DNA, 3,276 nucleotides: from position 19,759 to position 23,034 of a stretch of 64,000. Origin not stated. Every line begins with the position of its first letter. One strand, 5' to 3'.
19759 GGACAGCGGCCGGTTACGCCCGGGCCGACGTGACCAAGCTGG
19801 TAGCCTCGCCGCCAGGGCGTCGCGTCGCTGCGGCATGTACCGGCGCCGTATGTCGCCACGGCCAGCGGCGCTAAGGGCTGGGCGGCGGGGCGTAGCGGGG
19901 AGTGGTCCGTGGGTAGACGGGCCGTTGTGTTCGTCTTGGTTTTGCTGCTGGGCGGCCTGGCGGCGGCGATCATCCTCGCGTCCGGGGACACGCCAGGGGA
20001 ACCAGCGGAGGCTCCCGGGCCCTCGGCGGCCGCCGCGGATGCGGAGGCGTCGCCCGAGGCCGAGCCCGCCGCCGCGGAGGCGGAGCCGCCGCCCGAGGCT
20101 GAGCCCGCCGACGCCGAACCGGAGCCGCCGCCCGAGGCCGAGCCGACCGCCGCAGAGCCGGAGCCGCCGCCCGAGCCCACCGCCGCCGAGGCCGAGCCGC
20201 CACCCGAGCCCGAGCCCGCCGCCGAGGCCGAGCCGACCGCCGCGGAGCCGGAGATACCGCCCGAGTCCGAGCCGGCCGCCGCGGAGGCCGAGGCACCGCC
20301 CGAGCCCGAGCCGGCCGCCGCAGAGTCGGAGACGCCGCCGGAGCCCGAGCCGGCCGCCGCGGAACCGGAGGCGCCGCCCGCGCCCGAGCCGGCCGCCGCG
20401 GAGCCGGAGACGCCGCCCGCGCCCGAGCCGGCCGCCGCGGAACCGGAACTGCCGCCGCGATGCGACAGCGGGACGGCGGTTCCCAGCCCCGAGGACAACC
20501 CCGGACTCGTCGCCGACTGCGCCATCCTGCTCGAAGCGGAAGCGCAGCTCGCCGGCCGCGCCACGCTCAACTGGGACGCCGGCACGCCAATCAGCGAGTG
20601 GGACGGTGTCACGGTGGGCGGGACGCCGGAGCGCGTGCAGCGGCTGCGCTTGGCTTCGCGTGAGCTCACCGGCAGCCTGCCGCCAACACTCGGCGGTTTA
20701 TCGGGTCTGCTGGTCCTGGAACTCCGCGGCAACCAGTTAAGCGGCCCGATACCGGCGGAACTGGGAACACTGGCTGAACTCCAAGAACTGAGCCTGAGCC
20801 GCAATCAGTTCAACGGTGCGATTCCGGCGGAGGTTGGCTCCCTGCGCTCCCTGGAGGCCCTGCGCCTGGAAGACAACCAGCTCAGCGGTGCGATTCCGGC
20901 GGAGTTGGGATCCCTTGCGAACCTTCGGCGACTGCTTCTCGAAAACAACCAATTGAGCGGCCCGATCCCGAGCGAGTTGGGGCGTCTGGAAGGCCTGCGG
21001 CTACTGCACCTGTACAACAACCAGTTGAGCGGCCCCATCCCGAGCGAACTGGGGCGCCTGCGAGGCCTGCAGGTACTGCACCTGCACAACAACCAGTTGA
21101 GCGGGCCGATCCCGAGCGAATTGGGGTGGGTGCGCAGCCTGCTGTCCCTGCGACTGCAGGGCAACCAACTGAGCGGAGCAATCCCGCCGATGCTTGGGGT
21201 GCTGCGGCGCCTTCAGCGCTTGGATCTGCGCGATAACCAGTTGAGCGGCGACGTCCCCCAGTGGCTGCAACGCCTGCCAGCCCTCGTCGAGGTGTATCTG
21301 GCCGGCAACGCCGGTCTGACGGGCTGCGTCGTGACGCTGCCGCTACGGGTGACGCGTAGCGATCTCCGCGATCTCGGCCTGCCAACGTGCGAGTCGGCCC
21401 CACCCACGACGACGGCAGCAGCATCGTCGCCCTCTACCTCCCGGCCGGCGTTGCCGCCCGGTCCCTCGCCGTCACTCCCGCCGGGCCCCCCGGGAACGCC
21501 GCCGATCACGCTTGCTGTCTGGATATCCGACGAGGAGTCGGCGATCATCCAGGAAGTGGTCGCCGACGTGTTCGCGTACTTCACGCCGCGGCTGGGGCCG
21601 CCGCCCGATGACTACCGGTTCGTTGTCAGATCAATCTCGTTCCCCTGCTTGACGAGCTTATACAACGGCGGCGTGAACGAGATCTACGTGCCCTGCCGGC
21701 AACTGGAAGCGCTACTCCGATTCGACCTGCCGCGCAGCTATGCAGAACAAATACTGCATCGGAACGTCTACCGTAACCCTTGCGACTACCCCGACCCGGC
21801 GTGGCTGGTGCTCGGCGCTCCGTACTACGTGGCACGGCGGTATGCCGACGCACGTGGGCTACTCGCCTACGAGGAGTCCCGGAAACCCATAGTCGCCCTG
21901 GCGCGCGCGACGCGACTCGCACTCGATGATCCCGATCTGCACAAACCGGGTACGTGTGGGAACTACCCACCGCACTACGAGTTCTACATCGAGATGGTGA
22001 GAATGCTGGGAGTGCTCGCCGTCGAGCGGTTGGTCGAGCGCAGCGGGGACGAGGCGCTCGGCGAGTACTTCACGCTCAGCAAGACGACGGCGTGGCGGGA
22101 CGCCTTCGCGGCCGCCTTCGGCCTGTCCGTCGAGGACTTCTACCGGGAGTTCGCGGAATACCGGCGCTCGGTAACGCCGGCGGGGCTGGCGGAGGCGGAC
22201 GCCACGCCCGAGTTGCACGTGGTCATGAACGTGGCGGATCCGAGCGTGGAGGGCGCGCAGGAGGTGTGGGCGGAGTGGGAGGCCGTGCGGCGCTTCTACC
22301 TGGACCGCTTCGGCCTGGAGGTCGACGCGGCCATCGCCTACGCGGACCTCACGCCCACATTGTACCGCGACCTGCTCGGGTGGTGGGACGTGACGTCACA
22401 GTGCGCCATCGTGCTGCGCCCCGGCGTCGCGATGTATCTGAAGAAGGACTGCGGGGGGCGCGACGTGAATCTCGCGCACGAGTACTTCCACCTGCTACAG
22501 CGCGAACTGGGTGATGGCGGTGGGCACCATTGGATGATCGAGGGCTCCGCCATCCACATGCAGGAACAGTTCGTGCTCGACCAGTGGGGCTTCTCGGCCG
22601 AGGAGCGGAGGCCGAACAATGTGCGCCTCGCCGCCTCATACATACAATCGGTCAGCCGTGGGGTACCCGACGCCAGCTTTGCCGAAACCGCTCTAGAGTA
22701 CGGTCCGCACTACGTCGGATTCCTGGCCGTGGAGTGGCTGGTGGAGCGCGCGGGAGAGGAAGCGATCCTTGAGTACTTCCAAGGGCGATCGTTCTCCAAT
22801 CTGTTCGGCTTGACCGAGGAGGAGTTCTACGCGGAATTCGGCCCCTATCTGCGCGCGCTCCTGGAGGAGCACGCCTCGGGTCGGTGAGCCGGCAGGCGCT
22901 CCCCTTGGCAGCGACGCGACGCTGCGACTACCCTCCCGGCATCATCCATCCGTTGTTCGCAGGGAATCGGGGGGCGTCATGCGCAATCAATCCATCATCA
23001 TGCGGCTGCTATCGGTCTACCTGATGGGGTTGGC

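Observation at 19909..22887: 992-aa membrane-anchored LRR protein with a duplicated HExxH-bearing C-terminal domain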

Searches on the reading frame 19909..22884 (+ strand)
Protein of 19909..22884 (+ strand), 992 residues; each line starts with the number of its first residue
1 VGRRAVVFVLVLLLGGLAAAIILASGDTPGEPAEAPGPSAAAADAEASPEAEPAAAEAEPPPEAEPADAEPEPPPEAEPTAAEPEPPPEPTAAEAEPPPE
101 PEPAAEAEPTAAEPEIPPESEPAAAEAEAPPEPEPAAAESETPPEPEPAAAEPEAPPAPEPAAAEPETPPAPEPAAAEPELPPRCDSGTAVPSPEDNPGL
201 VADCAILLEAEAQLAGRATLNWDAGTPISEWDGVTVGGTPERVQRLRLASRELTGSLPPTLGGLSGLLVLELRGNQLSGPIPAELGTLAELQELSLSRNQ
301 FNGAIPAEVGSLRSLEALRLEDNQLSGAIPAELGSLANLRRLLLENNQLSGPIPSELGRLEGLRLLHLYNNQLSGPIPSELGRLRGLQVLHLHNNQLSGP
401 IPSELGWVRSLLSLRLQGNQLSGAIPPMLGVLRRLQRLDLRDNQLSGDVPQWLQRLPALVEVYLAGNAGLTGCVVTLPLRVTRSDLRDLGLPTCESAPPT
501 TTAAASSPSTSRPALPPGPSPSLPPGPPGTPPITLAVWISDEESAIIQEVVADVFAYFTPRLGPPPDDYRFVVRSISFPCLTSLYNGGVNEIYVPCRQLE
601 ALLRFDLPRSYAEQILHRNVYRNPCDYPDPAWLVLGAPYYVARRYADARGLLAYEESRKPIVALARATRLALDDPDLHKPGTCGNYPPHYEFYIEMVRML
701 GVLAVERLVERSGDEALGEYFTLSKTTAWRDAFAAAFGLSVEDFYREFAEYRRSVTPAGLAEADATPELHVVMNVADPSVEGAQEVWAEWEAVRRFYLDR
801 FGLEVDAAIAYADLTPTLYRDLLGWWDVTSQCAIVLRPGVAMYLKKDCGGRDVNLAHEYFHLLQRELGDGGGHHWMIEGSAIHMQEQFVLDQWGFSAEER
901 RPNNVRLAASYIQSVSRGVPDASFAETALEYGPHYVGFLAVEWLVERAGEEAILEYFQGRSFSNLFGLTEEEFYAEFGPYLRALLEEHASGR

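Call 4: search_protein_families(library=pfam, proteins=[window:19909-22884:+], max_evalue=1)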
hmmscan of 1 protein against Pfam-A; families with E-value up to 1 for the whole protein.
window:19909-22884:+ (992 aa): 8 families
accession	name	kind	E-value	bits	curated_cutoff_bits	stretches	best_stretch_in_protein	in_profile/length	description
PF00560.39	LRR_1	-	3.4e-27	89.1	20.6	5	434-456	1-23/23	Leucine Rich Repeat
PF13855.12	LRR_8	-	1.5e-23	82.7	27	4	410-467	2-59/61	Leucine rich repeat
PF12799.13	LRR_4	-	4.4e-18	65.3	27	7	434-467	2-33/44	Leucine Rich repeats (2 copies)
PF23598.1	LRR_14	-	2.3e-16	60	40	2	248-345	54-147/353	Leucine-rich repeat region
PF23211.1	LRR_LRWD1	-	2.6e-05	24.5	28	0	354-398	35-77/190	Leucine-rich repeat and WD repeat-containing protein 1, LRR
PF24758.1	LRR_At5g56370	-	0.0028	17.8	27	0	287-349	9-73/227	FBD-associated F-box protein At5g56370, LRR repeats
PF18016.8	SAM_3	-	0.0039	17.5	22.6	0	344-378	19-53/65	SAM domain (Sterile alpha motif)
PF13516.12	LRR_6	-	0.17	12.5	23.4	0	435-447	5-17/24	Leucine Rich repeat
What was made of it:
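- On MEROPS M9 / Pfam Peptidase_M9 (PF01752): No activator, PKD or CBD domains were found (call 4).
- On Plant-specific-type LRR (24-residue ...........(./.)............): Pfam LRR_1, LRR_8 and LRR_4 are above their cut-offs (call 4).
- Checked: Pfam LRR families hit residues ~248-470 at E down to 3e-27 (call 4).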

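Call 5: search_protein_families(library=ncbifam, proteins=[window:19909-22884:+], max_evalue=1)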
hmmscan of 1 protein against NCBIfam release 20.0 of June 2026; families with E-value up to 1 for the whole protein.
window:19909-22884:+ (992 aa): 5 families
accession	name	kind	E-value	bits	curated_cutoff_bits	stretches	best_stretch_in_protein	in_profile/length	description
NF041400.1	XopAE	equivalog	1.9e-24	86.5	600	1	255-463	9-214/478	type III secretion system effector XopAE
NF041381.1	XopAC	subfamily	1e-22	80.5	450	2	353-471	81-197/451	XopAC/AvrAC family type III secretion system effector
NF047464.1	FibnectbindLIC11051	equivalog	9.8e-16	57.3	1000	2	240-373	533-662/685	LIC_11051 family fibronectin-binding protein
NF041351.1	XopL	equivalog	8.1e-09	34.7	500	2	305-470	89-260/497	type III secretion system leucine-rich repeat domain-containing effector XopL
NF045524.1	MXAN_6640_HExxH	subfamily_domain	0.00027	20.8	140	1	852-889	112-148/290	MXAN_6640 family putative metalloprotease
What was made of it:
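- On NCBIfam MXAN_6640 family putative metalloprotease (NF045524): 20.8 bits, covering only the 38 residues around HExxH (call 5).
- Closest known: LRR-enzyme fusions in bacteria. Same: NCBIfam XopAE, XopAC and XopL models hit the LRR region far below their cut-offs (call 5).
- Its only NCBIfam peptidase hit is 20.8 bits against a cut-off of 140 (call 5).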

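Call 43: find_encoding_contigs(protein=window:19909-22884:+, flank=3000, max_places=5)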
Protein window:19909-22884:+ (992 aa): no gene with exactly this product is on record in the collection.
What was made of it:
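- Tried and rejected: Exact look-up of the window protein in the assembly index: not on record (call 43).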

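Call 77: search_protein_families(library=padloc, proteins=[window:19909-22884:+], max_evalue=0.001)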
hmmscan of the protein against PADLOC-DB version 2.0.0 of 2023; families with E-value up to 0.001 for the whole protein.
window:19909-22884:+ (992 aa): 0 families

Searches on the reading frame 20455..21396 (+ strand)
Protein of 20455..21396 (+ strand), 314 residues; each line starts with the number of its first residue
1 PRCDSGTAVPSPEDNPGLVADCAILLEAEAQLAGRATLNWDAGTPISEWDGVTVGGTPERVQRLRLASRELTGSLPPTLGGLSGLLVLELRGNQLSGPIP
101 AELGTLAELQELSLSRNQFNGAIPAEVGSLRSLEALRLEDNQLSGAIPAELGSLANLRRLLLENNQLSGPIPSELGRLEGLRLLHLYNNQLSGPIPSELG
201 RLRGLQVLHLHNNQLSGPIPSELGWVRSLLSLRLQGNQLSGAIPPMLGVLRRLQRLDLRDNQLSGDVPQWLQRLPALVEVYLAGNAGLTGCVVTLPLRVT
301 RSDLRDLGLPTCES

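Call 66: find_homologous_proteins(query=window:20455-21396:+, max_evalue=1e-10)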
Query seq(314 aa) (314 aa): 5170 proteins with E <= 1e-10 among 8000 candidates; the best 120 are listed.
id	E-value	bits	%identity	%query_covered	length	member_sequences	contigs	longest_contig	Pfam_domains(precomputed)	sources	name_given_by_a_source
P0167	2.0e-122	427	51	99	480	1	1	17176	PF23598.2,PF00560.40,PF12799.14,PF13855.13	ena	-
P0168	1.8e-118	414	59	73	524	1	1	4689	PF23598.2,PF24758.2,PF26769.1,PF00560.40,PF12799.14,PF13855.13,PF23211.1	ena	-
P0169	3.4e-116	406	47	85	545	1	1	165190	PF23598.2,PF00560.40,PF12799.14,PF13855.13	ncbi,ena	-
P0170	3.8e-116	406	46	99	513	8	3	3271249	PF23598.2,PF13516.13,PF24758.2,PF25019.1,PF00560.40,PF12799.14,PF13855.13,PF23211.1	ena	-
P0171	5.7e-115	402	52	76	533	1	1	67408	PF23598.2,PF13516.13,PF00560.40,PF12799.14,PF13855.13,PF23211.1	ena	-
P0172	1.5e-114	401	43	79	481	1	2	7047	PF23598.2,PF26696.1,PF00560.40,PF12799.14,PF13855.13,PF23211.1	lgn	-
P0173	1.7e-113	397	54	93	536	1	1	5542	PF23598.2,PF13516.13,PF00560.40,PF12799.14,PF13855.13,PF23211.1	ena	-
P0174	4.4e-111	389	48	72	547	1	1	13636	PF23598.2,PF24141.2,PF00560.40,PF12799.14,PF13855.13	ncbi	-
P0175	8.1e-111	389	49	80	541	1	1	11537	PF23598.2,PF13516.13,PF00560.40,PF12799.14,PF13855.13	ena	-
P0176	8.5e-111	388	49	68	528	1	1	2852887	PF23598.2,PF00560.40,PF12799.14,PF13855.13,PF23211.1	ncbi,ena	-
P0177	2.5e-109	384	52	89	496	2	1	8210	PF23598.2,PF25019.1,PF00560.40,PF12799.14,PF13855.13,PF23211.1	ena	-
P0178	2.2e-108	381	50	99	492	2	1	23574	PF23598.2,PF24758.2,PF00560.40,PF12799.14,PF13855.13,PF23211.1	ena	-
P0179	1.3e-106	375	48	99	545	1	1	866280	PF23598.2,PF00560.40,PF12799.14,PF13855.13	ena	-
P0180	8.6e-106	372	55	70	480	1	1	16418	PF23598.2,PF13516.13,PF00560.40,PF12799.14,PF13855.13,PF23211.1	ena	-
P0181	7.3e-103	362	47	99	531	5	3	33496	PF23598.2,PF24141.2,PF00560.40,PF12799.14,PF13855.13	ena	-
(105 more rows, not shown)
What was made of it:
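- The LRR is a binding module (calls 4, 66).
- On Plant-specific-type LRR (24-residue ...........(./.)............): Plant LRR-RLKs are among the matches (call 66).
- The LRR type is shared with thousands of prokaryotic proteins fused to fn3, PPC, cadherin-like and subtilase domains (call 66). Plant LRR-RLK ectodomains are significant matches to the LRR module (E about 1e-86, 34-40% identity, call 66).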

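Call 72: find_encoding_contigs(protein=P0167, flank=6000, max_places=3)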
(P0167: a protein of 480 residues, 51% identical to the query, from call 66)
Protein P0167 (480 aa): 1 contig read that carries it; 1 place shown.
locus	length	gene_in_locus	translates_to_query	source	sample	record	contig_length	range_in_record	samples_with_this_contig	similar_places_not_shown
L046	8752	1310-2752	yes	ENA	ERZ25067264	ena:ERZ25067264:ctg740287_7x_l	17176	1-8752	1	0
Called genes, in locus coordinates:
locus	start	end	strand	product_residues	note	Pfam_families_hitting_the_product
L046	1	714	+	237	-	?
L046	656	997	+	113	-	-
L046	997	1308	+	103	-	-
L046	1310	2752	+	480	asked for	PF00560:LRR_1 (faint), PF23598:LRR_14, PF12799:LRR_4 (weak), PF13855:LRR_8 (weak), PF12799:LRR_4 (weak), PF23598:LRR_14, PF13855:LRR_8 (weak), PF12799:LRR_4 (weak)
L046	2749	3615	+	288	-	PF00560:LRR_1 (faint), PF23598:LRR_14, PF12799:LRR_4, PF13855:LRR_8, PF12799:LRR_4 (weak), PF12733:Cadherin-like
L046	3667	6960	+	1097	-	PF12733:Cadherin-like (weak), PF04151:PPC (faint)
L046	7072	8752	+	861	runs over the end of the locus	-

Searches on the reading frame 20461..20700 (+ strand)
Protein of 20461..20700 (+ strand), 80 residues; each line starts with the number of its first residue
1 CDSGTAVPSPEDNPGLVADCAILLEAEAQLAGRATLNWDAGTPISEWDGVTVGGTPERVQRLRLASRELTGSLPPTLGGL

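Call 8: search_protein_families(library=pfam, proteins=[window:20461-20700:+], max_evalue=10)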
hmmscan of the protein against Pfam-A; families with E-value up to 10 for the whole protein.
seq(80 aa): 0 families
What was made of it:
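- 20458..20637 (+): LRR N-terminal cap (residues 184-243) with Cys185/Cys204. No Pfam model hits it (call 8).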
